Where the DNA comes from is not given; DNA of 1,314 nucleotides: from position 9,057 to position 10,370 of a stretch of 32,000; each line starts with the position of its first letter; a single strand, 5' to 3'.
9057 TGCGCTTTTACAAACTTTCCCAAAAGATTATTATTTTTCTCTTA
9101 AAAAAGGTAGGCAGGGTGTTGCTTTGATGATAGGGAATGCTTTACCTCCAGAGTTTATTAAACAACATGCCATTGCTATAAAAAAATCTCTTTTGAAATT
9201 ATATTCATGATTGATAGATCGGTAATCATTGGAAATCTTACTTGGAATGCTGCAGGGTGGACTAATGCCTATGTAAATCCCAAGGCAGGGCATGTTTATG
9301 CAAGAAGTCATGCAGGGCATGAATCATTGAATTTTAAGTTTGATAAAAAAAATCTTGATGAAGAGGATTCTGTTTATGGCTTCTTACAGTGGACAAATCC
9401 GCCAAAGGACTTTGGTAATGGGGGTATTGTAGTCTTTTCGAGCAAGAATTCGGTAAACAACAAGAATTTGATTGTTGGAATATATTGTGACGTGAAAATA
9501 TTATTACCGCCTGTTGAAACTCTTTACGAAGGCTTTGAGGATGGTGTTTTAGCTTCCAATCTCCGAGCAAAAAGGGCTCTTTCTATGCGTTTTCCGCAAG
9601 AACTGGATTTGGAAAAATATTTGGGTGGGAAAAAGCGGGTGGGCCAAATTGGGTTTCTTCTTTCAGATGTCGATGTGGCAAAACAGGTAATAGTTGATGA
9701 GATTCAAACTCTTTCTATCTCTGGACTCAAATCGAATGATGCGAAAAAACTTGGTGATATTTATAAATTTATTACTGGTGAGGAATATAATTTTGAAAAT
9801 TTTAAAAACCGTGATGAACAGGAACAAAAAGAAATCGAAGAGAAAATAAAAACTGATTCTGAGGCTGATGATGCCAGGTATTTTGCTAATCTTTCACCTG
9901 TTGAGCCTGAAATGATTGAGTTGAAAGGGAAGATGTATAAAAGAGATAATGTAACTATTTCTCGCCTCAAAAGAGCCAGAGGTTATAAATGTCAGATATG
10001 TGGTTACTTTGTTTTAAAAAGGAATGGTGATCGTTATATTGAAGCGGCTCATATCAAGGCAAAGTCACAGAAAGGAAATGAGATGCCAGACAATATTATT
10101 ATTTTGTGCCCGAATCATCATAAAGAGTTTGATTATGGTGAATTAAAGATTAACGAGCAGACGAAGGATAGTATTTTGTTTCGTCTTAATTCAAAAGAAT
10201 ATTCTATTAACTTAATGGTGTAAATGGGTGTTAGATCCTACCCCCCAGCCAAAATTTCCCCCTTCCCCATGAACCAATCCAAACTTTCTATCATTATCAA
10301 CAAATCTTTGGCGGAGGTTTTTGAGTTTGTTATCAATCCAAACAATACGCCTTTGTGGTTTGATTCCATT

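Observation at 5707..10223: Four-gene operon (143-aa unknown, Z1-domain NTPase, Dcm, HNH nuclease): candidate uncharacterised restriction-type defence module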

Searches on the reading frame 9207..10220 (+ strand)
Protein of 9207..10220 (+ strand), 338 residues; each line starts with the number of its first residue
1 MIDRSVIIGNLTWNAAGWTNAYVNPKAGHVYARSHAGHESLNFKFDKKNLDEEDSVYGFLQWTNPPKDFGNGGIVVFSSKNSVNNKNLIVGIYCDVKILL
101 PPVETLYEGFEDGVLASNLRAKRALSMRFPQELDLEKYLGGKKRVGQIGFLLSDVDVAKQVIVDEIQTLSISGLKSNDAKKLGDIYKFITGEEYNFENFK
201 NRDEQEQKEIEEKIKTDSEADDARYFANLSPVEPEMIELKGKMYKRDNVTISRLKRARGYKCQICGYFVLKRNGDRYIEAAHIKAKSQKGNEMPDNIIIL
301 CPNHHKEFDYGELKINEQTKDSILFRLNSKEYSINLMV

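Call 5: search_protein_families(library=pfam, proteins=[window:9207-10220:+], max_evalue=0.01)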
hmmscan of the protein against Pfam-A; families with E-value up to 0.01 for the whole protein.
window:9207-10220:+ (338 aa): 3 families
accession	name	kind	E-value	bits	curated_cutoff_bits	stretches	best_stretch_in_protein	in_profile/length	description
PF13391.12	HNH_2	-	4.1e-09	36.6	21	1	262-314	1-64/66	HNH endonuclease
PF01844.29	HNH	-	1.2e-05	25.8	21.4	1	262-305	1-41/47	HNH endonuclease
PF11641.13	Antigen_Bd37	-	0.00025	21.1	25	1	123-243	107-213/224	Glycosylphosphatidylinositol-anchored merozoite surface protein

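Call 6: search_protein_families(library=padloc, proteins=[window:9207-10220:+], max_evalue=0.01)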
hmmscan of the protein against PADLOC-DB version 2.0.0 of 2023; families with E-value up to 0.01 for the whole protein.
window:9207-10220:+ (338 aa): 5 families
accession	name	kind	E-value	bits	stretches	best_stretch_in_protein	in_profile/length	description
PDLC03656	mREase_IV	-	1.6e-07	29.3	1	235-311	180-258/277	Type IV methyl-directed restriction enzyme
PDLC00643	ZorE2|ZorE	-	1.1e-06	26.2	1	225-318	178-272/282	HNH endonuclease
PDLC00739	Effector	-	0.0012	16.3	1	271-313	55-90/378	Endonuclease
PDLC00644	ZorE2|ZorE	-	0.0027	15.4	1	243-310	176-240/267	HNH endonuclease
PDLC03662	mREase_IV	-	0.0074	12.9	1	269-318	495-544/560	Type IV methyl-directed restriction enzyme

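Call 8: search_solved_structures(query=window:9207-10220:+, max_evalue=1)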
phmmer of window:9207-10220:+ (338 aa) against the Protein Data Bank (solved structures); distinct sequences matched with E-value up to 1: 7.
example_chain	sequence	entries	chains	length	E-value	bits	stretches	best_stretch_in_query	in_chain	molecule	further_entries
6ghs_A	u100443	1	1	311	9.8e-07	31.4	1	250-320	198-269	TagI restriction endonuclease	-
6ghc_A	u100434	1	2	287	2.9e-06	29.9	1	231-312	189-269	5-methylcytosine-specific restriction enzyme A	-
1hxv_A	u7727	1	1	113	0.027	16.8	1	67-136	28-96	TRIGGER FACTOR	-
9k2z_A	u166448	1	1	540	0.35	13.2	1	258-315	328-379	HfmIscB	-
5zmm_A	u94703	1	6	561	0.51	12.6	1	269-318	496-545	Uncharacterized protein McrA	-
1jj2_Y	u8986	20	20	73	0.66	12.3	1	249-296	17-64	RIBOSOMAL PROTEIN L37Ae | 50S ribosomal protein L37AE | L37Ae 50S ribosomal protein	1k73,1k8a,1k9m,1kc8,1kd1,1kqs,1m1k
1ffk_W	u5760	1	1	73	0.84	11.9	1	251-296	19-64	RIBOSOMAL PROTEIN L37AE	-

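Call 10: search_protein_families(library=ncbifam, proteins=[window:9207-10220:+], max_evalue=0.01)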
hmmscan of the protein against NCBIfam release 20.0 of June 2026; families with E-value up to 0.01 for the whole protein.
window:9207-10220:+ (338 aa): 2 families
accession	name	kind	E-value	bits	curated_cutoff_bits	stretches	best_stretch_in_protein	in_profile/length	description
NF045808.1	PT-DNA_restrict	exception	2e-15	56.7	180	1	237-323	152-238/284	phosphorothioated DNA-binding restriction endonuclease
NF040563.1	guided_IscB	equivalog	2.4e-06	26.9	175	1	258-316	191-243/314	RNA-guided endonuclease IscB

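Call 17: find_homologous_proteins(query=window:9207-10220:+)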
Query window:9207-10220:+ (338 aa): 454 proteins with E <= 0.001 among 2126 candidates; the best 120 are listed.
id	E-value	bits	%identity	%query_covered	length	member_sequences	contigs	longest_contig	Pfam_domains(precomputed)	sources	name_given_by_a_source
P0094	1.5e-225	766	100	100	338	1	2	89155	PF13391.13,PF01844.30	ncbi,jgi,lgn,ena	ncbi:MAG: HNH endonuclease [Candidatus Gracilibacteria bacterium]|jgi:putative restriction endonucle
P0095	9.5e-105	368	52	100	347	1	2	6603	PF13391.13,PF01844.30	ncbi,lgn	-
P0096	3.4e-101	357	50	99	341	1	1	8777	PF13391.13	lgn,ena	-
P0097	1.5e-100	355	50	99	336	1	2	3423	PF13391.13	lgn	-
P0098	5.3e-100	353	50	98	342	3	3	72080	PF13391.13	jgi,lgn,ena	-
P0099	6.2e-100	353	50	99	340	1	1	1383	PF13391.13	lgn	-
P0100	9.4e-100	352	49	99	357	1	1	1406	PF13391.13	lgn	-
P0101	2.0e-99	351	51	99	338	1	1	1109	PF13391.13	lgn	-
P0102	3.0e-99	350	48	98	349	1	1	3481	PF13391.13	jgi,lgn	jgi:putative restriction endonuclease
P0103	4.1e-99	350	51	98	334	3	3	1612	PF13391.13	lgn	-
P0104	5.8e-99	349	47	98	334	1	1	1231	PF13391.13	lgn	-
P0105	7.2e-99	349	47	100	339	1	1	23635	PF13391.13,PF01844.30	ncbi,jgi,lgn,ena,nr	ncbi:MAG TPA: HNH endonuclease [Syntrophorhabdaceae bacterium]|nr:HNH endonuclease [Syntrophorhabdac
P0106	9.8e-99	349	50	98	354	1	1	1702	PF13391.13,PF01844.30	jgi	-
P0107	3.9e-98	347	48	98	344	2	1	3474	PF13391.13,PF01844.30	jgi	-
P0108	6.1e-98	346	48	98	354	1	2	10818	PF13391.13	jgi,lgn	jgi:putative restriction endonuclease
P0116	1.1e-96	342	49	99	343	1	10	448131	PF13391.13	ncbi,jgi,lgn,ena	-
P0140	1.4e-93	332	48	100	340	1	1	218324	PF13391.13,PF01844.30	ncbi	ncbi:MAG: HNH endonuclease [Gammaproteobacteria bacterium]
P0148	5.5e-93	330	44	98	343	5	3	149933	PF13391.13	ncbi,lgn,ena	ncbi:MAG: HNH endonuclease [Candidatus Bathyarchaeia archaeon]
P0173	2.4e-91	324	48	95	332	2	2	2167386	PF13391.13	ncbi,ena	-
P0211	1.2e-87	312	44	99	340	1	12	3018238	PF13391.13,PF01844.30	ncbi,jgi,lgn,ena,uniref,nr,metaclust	ncbi:HNH endonuclease [Pelodictyon phaeoclathratiforme]|jgi:putative restriction endonuclease|uniref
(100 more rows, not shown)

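Call 39: find_related_loci(query=A3, collection=metagenome_contigs, flank=8000)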
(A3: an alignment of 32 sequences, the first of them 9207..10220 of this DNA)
Query A3 (338 aa) in metagenome_contigs; peptide patterns used: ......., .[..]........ (x = any residue, [..] = any of these).
519 stretches matched a pattern; 375 encode a relative of the query (tblastn E <= 1e-3); the best 80 are kept; 80 distinct loci.
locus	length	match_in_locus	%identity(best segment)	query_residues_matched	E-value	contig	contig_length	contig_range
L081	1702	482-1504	50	7-336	4e-113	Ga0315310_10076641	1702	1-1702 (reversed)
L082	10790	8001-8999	49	6-336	2e-105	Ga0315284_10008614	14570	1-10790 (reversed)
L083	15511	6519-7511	50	5-336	1e-104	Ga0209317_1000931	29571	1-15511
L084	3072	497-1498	49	2-336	4e-106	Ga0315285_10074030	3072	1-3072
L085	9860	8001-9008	47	1-338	9e-104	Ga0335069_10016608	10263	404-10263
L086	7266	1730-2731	50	6-338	4e-103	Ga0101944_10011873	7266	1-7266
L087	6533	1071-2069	49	6-336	6e-102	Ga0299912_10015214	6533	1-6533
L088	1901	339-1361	49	4-336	3e-107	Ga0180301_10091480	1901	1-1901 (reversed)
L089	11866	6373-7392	49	4-338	3e-101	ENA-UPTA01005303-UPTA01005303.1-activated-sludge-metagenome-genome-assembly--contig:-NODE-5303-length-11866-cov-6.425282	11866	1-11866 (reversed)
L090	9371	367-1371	47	1-336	2e-101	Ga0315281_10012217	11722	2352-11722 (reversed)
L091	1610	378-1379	48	7-338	1e-108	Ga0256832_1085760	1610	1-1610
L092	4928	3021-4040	48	5-338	1e-100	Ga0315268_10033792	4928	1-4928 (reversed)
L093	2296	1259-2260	48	7-338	2e-104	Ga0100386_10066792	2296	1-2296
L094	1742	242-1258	48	1-338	2e-106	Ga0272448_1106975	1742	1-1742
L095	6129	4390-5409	47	6-338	1e-99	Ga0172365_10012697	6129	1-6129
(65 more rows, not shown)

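Call 47: predict_structure(alignment_id=A4)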
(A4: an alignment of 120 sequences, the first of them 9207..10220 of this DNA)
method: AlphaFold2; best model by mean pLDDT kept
length: 338 residues; sequences in the alignment: 120
mean_pLDDT: 91.2   pTM: 0.63
mean pLDDT of the five models: 91.2, 90.5, 90.0, 89.9, 89.0
residues with pLDDT >= 90: 249; 70-90: 77; 50-70: 11; < 50: 1
segments of 3 or more residues with pLDDT < 50: none
pLDDT, mean of each block of 10 residues (from residue 1): 88 88 87 93 96 97 92 97 93 98 96 97 96 92 80 95 89 75 96 76 84 93 92 83 89 95 96 91 87 93 93 94 96 94
secondary structure, 60 per line:
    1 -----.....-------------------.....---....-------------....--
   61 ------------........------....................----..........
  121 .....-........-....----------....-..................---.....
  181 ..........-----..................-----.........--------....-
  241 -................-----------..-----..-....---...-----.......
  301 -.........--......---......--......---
elements in order: E6-10 H30-34 H38-41 E55-58 E73-80 E87-106 E114-122 E127-134 H136-139 E150-153 H155-172 H176-190 H196-213 H219-227 E236-239 E242-245 H246-257 E279-282 E297-300 H302-310 E313-318 E322-327 E330-335

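Call 50: fold_search(model_id=the predicted structure, library=pdb)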
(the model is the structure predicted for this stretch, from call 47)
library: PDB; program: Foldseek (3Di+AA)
matches with E <= 10: 232; with E <= 0.001: 1
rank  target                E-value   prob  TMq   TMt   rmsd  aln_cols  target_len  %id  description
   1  6ghc_A                4.5e-04  0.99  0.18  0.22  15.3       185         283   20  Modification dependent EcoKMcrA restriction endonuclease (released 2018-08-08)
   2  5zmm_A                1.2e-03  0.69  0.19  0.12  21.2       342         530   12  Structure of the Type IV phosphorothioation-dependent restriction endonuclease ScoMcrA (released 2018-09-26)
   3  5zmm_F                1.3e-03  0.63  0.17  0.13  20.4       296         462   11  Structure of the Type IV phosphorothioation-dependent restriction endonuclease ScoMcrA (released 2018-09-26)
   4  5zmm_E                1.6e-03  0.75  0.19  0.13  21.3       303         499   13  Structure of the Type IV phosphorothioation-dependent restriction endonuclease ScoMcrA (released 2018-09-26)
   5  6ghc_B                2.2e-03  0.97  0.17  0.20  15.8       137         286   26  Modification dependent EcoKMcrA restriction endonuclease (released 2018-08-08)
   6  5zmm_C                3.3e-03  0.54  0.17  0.11  20.2       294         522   12  Structure of the Type IV phosphorothioation-dependent restriction endonuclease ScoMcrA (released 2018-09-26)
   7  5zmm_B                5.7e-03  0.63  0.19  0.13  19.9       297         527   11  Structure of the Type IV phosphorothioation-dependent restriction endonuclease ScoMcrA (released 2018-09-26)
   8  6ghs                  6.0e-03  1.00  0.21  0.24   3.3        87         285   31  Modification dependent TagI restriction endonuclease (released 2018-08-29)
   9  5zmm_D                8.5e-03  0.47  0.19  0.13  20.8       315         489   12  Structure of the Type IV phosphorothioation-dependent restriction endonuclease ScoMcrA (released 2018-09-26)
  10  9k31_A                2.2e-01  0.09  0.14  0.08  27.4       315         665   10  Cryo-EM structure of the YnpsCas9-guide RNA-target DNA complex (released 2026-02-04)
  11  9liq_A                3.9e-01  0.75  0.14  0.10   4.0        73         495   19  CryoEM Structures Uncover the Unexpected Hinges of IscB for Enhanced Gene Editing (released 2026-01-21)
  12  8w34_B                4.7e-01  0.06  0.11  0.13  16.1       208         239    8  HIV-1 intasome core assembled with wild-type integrase, 1F (released 2024-04-17)
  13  7zu0_B                5.9e-01  0.03  0.13  0.08  18.2       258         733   12  HOPS tethering complex from yeast (released 2022-09-28)
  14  4oy2_B                5.9e-01  0.02  0.09  0.11  16.8       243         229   13  Crystal structure of TAF1-TAF7, a TFIID subcomplex (released 2014-06-25)
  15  8fnm_B                7.9e-01  0.04  0.10  0.13  18.6       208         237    9  Structure of G140A/Q148K HIV-1 intasome with Dolutegravir bound (released 2023-08-09)
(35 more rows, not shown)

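Call 81: search_dna_similar(query=window:9207-10220:+, collection=plasmids, mode=protein, max_evalue=1e-10, max_rows=15)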
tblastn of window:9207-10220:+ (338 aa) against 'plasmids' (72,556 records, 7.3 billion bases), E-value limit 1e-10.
Records with a match: 1; places in all: 1; records where one place covers at least 80% of the query: 0.
Best place of each record, by identity: <60% 1.
By first word of the organism name: Natrinema 1.
By predicted mobility (MOB-suite, as given by PLSDB): non-mobilizable 1.
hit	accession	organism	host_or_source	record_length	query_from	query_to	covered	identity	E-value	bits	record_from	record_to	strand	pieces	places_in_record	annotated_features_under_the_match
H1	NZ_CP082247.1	Natrinema sp. SYSU A 869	cell culture,salt lake sediment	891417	218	319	30%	35.6%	2e-12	76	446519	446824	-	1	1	HNH endonuclease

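Call 94: find_encoding_contigs(protein=P0211, flank=6000, max_places=2)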
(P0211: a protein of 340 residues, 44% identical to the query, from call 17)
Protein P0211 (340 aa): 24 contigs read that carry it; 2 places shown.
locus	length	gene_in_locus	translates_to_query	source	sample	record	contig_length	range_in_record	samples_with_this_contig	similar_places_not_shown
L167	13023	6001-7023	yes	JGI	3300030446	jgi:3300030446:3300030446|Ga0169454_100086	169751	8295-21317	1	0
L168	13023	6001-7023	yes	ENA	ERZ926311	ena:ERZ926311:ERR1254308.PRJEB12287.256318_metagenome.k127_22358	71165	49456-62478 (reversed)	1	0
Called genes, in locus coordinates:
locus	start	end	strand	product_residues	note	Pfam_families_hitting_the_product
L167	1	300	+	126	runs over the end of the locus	PF04191:PEMT (weak)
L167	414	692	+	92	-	-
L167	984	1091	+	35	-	-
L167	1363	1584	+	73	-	PF09720:Unstab_antitox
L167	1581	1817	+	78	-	-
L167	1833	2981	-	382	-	PF14294:DUF4372, PF01609:DDE_Tnp_1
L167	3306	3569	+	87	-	-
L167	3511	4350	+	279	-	PF14082:SduA_C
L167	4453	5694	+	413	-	-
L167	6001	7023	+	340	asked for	PF01844:HNH (weak), PF13391:HNH_2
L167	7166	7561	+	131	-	PF14485:DUF4431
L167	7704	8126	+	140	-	PF04024:PspC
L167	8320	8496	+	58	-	-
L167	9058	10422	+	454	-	PF13188:PAS_8 (faint), PF08448:PAS_4 (weak), PF08447:PAS_3 (faint), PF00989:PAS (faint), PF13426:PAS_9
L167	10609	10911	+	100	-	-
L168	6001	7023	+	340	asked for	PF01844:HNH (weak), PF13391:HNH_2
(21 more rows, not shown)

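Call 95: find_encoding_contigs(protein=P0095, flank=6000, max_places=2)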
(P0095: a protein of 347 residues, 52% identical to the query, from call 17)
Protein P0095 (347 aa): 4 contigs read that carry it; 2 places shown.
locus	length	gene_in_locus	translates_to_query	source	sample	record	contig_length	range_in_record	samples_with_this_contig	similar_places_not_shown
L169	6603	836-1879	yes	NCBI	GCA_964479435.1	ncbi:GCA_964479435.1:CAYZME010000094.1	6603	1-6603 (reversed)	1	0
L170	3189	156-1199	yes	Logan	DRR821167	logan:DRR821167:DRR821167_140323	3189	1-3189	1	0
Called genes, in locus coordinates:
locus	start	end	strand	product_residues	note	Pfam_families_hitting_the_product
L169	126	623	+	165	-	PF11611:DUF4352 (weak)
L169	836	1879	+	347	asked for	PF01844:HNH (faint), PF13391:HNH_2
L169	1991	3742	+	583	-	PF10592:AIPR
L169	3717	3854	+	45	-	-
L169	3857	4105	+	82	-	-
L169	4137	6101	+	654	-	PF11074:DUF2779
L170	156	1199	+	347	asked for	PF01844:HNH (faint), PF13391:HNH_2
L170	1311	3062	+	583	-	PF10592:AIPR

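Call 97: find_encoding_contigs(protein=P0140, flank=4000, max_places=1)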
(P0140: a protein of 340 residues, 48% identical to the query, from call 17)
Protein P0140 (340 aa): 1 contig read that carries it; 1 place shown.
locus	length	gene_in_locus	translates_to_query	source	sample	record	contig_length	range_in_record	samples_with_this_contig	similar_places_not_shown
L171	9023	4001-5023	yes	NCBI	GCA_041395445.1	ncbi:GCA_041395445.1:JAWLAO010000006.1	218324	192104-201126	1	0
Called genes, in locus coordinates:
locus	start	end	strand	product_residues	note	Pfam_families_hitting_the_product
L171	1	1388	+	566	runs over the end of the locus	PF13435:Cytochrome_C554 (faint), PF14522:Cytochrome_C7 (faint), PF11783:Cytochrome_cB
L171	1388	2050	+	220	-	PF01292:Ni_hydr_CYTB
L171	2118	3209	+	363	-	PF01926:MMR_HSR1, PF02421:FeoB_N, PF06071:YchF-GTPase_C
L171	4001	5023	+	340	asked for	PF01844:HNH (weak), PF13391:HNH_2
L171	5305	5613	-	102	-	PF01035:DNA_binding_1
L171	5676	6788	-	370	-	PF13505:OMP_b-brl, PF03922:OmpW (faint), PF05736:OprF, PF02412:TSP_3 (faint), PF00691:OmpA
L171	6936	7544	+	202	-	PF16473:Rv2179c-like (weak), PF00929:RNase_T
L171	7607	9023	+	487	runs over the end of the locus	PF25062:ARM_TT21_N (faint), PF12895:ANAPC3 (faint), PF25063:ARM_TT21_C (faint), PF13181:TPR_8 (faint), PF13428:TPR_14 (faint), PF21033:RMD1-3 (faint), PF16918:PknG_TPR (weak), PF13424:TPR_12 (weak), +8 more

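Call 98: find_encoding_contigs(protein=P0148, flank=4000, max_places=1)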
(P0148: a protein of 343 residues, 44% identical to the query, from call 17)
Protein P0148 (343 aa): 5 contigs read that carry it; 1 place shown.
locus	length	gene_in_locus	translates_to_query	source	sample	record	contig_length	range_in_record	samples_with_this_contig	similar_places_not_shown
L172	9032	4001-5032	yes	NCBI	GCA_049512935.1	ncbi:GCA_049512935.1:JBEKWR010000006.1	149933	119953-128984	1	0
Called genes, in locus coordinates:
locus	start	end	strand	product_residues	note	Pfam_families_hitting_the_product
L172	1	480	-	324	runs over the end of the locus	PF00288:GHMP_kinases_N, PF08544:GHMP_kinases_C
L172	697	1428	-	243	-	-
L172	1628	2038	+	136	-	-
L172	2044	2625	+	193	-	-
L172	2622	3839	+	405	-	-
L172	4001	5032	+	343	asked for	PF13391:HNH_2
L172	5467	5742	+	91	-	-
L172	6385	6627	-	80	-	PF00173:Cyt-b5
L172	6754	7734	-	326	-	PF00724:Oxidored_FMN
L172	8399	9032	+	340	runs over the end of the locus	PF00004:AAA (faint), PF07728:AAA_5, PF08406:CbbQ_C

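Call 99: find_encoding_contigs(protein=P0116, flank=4000, max_places=1)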
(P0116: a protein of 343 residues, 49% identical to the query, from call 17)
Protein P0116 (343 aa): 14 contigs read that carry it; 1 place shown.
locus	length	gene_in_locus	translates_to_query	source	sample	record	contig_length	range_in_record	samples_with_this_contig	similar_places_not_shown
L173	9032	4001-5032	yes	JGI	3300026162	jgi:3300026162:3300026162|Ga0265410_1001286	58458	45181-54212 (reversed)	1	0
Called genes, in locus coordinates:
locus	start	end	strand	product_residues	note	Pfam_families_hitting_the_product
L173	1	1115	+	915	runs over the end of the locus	PF04313:HSDR_N (weak), PF00270:DEAD, PF04851:ResIII, PF18766:SWI2_SNF2, PF08463:EcoEI_R_C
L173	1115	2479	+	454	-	PF01420:Methylase_S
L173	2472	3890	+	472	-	-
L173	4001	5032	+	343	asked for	PF13391:HNH_2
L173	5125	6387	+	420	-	-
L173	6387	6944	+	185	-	-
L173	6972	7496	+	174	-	PF00583:Acetyltransf_1, PF13673:Acetyltransf_10, PF13508:Acetyltransf_7, PF08445:FR47 (weak)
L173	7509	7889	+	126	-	-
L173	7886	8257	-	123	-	-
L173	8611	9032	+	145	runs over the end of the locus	PF01475:FUR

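Call 100: find_encoding_contigs(protein=P0173, flank=4000, max_places=1)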
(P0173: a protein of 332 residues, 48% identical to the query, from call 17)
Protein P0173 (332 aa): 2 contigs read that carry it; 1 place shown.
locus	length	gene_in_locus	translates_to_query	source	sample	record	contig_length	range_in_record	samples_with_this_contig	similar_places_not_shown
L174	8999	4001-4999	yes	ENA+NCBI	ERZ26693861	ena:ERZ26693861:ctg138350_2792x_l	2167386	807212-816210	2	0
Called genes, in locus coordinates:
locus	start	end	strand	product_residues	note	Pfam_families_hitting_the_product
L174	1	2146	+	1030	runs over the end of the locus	PF00580:UvrD-helicase, PF01443:Viral_helicase1 (faint), PF13245:AAA_19, PF13361:UvrD_C, PF13538:UvrD_C_2 (faint), PF01930:Cas_Cas4 (faint), PF12705:PDDEXK_1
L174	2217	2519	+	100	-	-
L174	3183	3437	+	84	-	PF13359:DDE_Tnp_4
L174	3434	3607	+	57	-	-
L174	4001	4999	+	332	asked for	PF13391:HNH_2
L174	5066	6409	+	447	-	PF03050:DDE_Tnp_IS66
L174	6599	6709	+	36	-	-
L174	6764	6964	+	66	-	-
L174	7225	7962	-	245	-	-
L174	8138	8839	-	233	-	PF13240:Zn_Ribbon_1 (weak)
